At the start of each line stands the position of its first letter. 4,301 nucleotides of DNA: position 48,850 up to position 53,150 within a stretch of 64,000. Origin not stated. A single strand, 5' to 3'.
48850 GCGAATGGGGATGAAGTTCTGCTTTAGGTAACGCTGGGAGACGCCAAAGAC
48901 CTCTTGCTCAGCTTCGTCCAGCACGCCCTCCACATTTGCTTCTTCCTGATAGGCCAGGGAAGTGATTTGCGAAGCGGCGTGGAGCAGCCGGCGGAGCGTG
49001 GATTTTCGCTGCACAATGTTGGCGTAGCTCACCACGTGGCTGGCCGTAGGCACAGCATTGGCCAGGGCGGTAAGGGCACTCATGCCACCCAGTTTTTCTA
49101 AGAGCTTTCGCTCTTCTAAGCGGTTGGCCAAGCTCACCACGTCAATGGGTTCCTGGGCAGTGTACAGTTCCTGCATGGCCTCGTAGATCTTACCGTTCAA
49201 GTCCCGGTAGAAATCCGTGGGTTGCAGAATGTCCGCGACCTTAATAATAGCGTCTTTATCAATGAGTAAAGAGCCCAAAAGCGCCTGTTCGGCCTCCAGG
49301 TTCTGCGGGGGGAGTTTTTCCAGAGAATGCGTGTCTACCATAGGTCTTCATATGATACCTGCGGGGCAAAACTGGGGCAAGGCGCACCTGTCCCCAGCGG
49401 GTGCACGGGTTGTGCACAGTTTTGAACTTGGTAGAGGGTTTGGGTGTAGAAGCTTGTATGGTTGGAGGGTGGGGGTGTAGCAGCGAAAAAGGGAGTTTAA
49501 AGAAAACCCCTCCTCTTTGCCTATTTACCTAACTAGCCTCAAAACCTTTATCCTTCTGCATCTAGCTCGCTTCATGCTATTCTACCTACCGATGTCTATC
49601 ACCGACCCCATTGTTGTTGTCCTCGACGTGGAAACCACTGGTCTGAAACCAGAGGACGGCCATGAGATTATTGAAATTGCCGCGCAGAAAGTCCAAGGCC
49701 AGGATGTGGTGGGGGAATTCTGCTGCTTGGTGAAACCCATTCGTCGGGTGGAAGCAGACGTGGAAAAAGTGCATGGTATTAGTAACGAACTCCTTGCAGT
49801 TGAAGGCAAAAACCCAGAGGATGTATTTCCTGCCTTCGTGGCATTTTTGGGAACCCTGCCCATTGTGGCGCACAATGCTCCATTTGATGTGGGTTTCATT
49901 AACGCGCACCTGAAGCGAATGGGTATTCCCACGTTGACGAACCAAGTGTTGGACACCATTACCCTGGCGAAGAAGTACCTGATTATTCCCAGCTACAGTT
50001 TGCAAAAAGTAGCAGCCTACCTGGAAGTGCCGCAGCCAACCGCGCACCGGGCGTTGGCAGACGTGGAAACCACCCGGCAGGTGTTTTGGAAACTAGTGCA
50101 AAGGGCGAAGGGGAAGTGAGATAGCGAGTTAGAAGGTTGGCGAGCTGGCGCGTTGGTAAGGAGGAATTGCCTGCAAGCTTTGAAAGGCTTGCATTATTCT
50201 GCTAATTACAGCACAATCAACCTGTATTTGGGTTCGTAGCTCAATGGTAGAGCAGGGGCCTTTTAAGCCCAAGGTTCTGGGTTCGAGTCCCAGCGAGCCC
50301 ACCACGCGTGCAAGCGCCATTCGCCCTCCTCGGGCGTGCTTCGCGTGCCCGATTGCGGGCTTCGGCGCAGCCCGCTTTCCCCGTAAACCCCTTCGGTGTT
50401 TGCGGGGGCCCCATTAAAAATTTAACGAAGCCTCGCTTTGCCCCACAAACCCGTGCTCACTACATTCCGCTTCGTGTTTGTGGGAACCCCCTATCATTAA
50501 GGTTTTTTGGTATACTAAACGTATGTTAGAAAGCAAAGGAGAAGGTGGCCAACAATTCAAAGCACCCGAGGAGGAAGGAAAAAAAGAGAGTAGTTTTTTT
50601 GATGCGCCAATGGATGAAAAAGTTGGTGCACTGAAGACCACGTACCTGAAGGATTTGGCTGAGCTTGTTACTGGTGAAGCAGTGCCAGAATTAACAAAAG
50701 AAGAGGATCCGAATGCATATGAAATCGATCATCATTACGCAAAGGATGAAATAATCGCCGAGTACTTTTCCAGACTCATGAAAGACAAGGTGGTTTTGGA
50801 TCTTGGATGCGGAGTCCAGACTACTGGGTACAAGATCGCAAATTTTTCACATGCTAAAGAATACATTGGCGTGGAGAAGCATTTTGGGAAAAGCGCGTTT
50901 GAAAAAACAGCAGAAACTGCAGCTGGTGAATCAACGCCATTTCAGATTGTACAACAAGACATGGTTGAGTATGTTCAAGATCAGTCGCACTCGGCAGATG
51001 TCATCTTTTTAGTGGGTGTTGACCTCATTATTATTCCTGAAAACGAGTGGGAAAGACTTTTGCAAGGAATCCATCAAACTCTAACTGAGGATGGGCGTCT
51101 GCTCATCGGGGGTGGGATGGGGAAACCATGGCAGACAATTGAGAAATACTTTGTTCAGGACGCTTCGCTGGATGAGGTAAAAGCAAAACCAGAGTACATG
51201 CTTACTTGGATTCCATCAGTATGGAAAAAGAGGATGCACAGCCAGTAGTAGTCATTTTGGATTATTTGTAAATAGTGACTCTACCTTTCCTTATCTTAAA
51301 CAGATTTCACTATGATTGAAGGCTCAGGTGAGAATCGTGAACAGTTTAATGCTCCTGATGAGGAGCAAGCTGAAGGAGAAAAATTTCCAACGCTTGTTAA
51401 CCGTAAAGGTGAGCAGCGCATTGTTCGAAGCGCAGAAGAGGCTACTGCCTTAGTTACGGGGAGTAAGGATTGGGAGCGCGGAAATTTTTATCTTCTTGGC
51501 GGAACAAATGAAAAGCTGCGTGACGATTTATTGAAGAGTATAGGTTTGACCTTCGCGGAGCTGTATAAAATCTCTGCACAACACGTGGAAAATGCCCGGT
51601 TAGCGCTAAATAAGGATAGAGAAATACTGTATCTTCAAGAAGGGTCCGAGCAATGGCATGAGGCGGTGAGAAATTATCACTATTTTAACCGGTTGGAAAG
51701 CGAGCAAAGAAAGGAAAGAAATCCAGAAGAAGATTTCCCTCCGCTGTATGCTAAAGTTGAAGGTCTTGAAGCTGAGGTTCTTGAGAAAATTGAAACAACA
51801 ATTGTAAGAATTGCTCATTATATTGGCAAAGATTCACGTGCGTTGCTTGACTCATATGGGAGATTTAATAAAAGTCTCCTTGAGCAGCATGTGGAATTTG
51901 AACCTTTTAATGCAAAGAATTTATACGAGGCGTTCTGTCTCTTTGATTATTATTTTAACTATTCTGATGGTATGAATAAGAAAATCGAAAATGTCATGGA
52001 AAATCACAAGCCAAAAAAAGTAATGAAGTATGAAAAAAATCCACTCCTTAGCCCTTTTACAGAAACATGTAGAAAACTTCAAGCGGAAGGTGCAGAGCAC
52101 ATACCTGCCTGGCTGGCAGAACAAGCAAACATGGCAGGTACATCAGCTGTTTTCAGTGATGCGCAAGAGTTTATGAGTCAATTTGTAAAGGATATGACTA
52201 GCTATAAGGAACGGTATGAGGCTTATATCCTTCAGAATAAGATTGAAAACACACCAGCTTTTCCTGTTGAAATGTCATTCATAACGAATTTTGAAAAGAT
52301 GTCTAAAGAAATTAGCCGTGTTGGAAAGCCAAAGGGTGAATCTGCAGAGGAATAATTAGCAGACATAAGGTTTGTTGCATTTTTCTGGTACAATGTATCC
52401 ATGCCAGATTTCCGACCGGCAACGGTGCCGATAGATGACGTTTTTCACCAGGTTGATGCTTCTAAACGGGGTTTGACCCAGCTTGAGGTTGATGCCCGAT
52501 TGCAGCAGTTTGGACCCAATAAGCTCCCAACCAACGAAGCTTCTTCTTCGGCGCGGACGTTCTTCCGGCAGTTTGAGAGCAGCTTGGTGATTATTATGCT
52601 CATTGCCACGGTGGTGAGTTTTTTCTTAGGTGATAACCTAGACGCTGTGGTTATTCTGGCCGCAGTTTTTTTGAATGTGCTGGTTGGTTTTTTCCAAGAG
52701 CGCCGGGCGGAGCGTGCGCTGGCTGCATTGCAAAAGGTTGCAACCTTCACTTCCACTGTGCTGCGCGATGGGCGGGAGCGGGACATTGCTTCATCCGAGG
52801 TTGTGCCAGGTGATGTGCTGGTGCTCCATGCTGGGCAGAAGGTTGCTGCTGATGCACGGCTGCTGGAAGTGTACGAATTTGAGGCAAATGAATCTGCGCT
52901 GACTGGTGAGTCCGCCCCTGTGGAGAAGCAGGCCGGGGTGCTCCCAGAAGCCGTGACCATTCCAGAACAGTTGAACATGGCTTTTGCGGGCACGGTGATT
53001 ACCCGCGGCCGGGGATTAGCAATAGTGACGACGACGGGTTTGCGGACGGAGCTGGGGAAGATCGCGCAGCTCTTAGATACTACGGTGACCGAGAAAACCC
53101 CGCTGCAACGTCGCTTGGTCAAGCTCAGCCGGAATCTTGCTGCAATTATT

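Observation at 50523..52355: Low-GC two-gene islet beside tRNA-Lys whose proteins share an acidic N-terminal motif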

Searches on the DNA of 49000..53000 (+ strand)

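Call 12: search_rna_families(source=window, start=49000, end=53000, threshold=evalue, max_evalue=1)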
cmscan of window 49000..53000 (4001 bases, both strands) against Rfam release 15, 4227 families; matches with E-value up to 1: 2.
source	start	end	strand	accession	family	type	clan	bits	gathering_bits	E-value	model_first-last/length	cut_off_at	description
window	50230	50301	+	RF00005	tRNA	Gene; tRNA;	CL00001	72.3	29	4.5e-15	1-71/71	no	tRNA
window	52195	52211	+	RF01381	HIV-1_SL3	Cis-reg;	-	18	33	0.94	1-23/23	no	HIV-1 stem-loop 3 Psi packaging signal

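Call 77: search_dna_similar(query=window:50305-52400:+, collection=plasmids, mode=distant, max_rows=5)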
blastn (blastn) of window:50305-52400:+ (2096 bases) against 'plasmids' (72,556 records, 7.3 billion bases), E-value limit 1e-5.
No match.
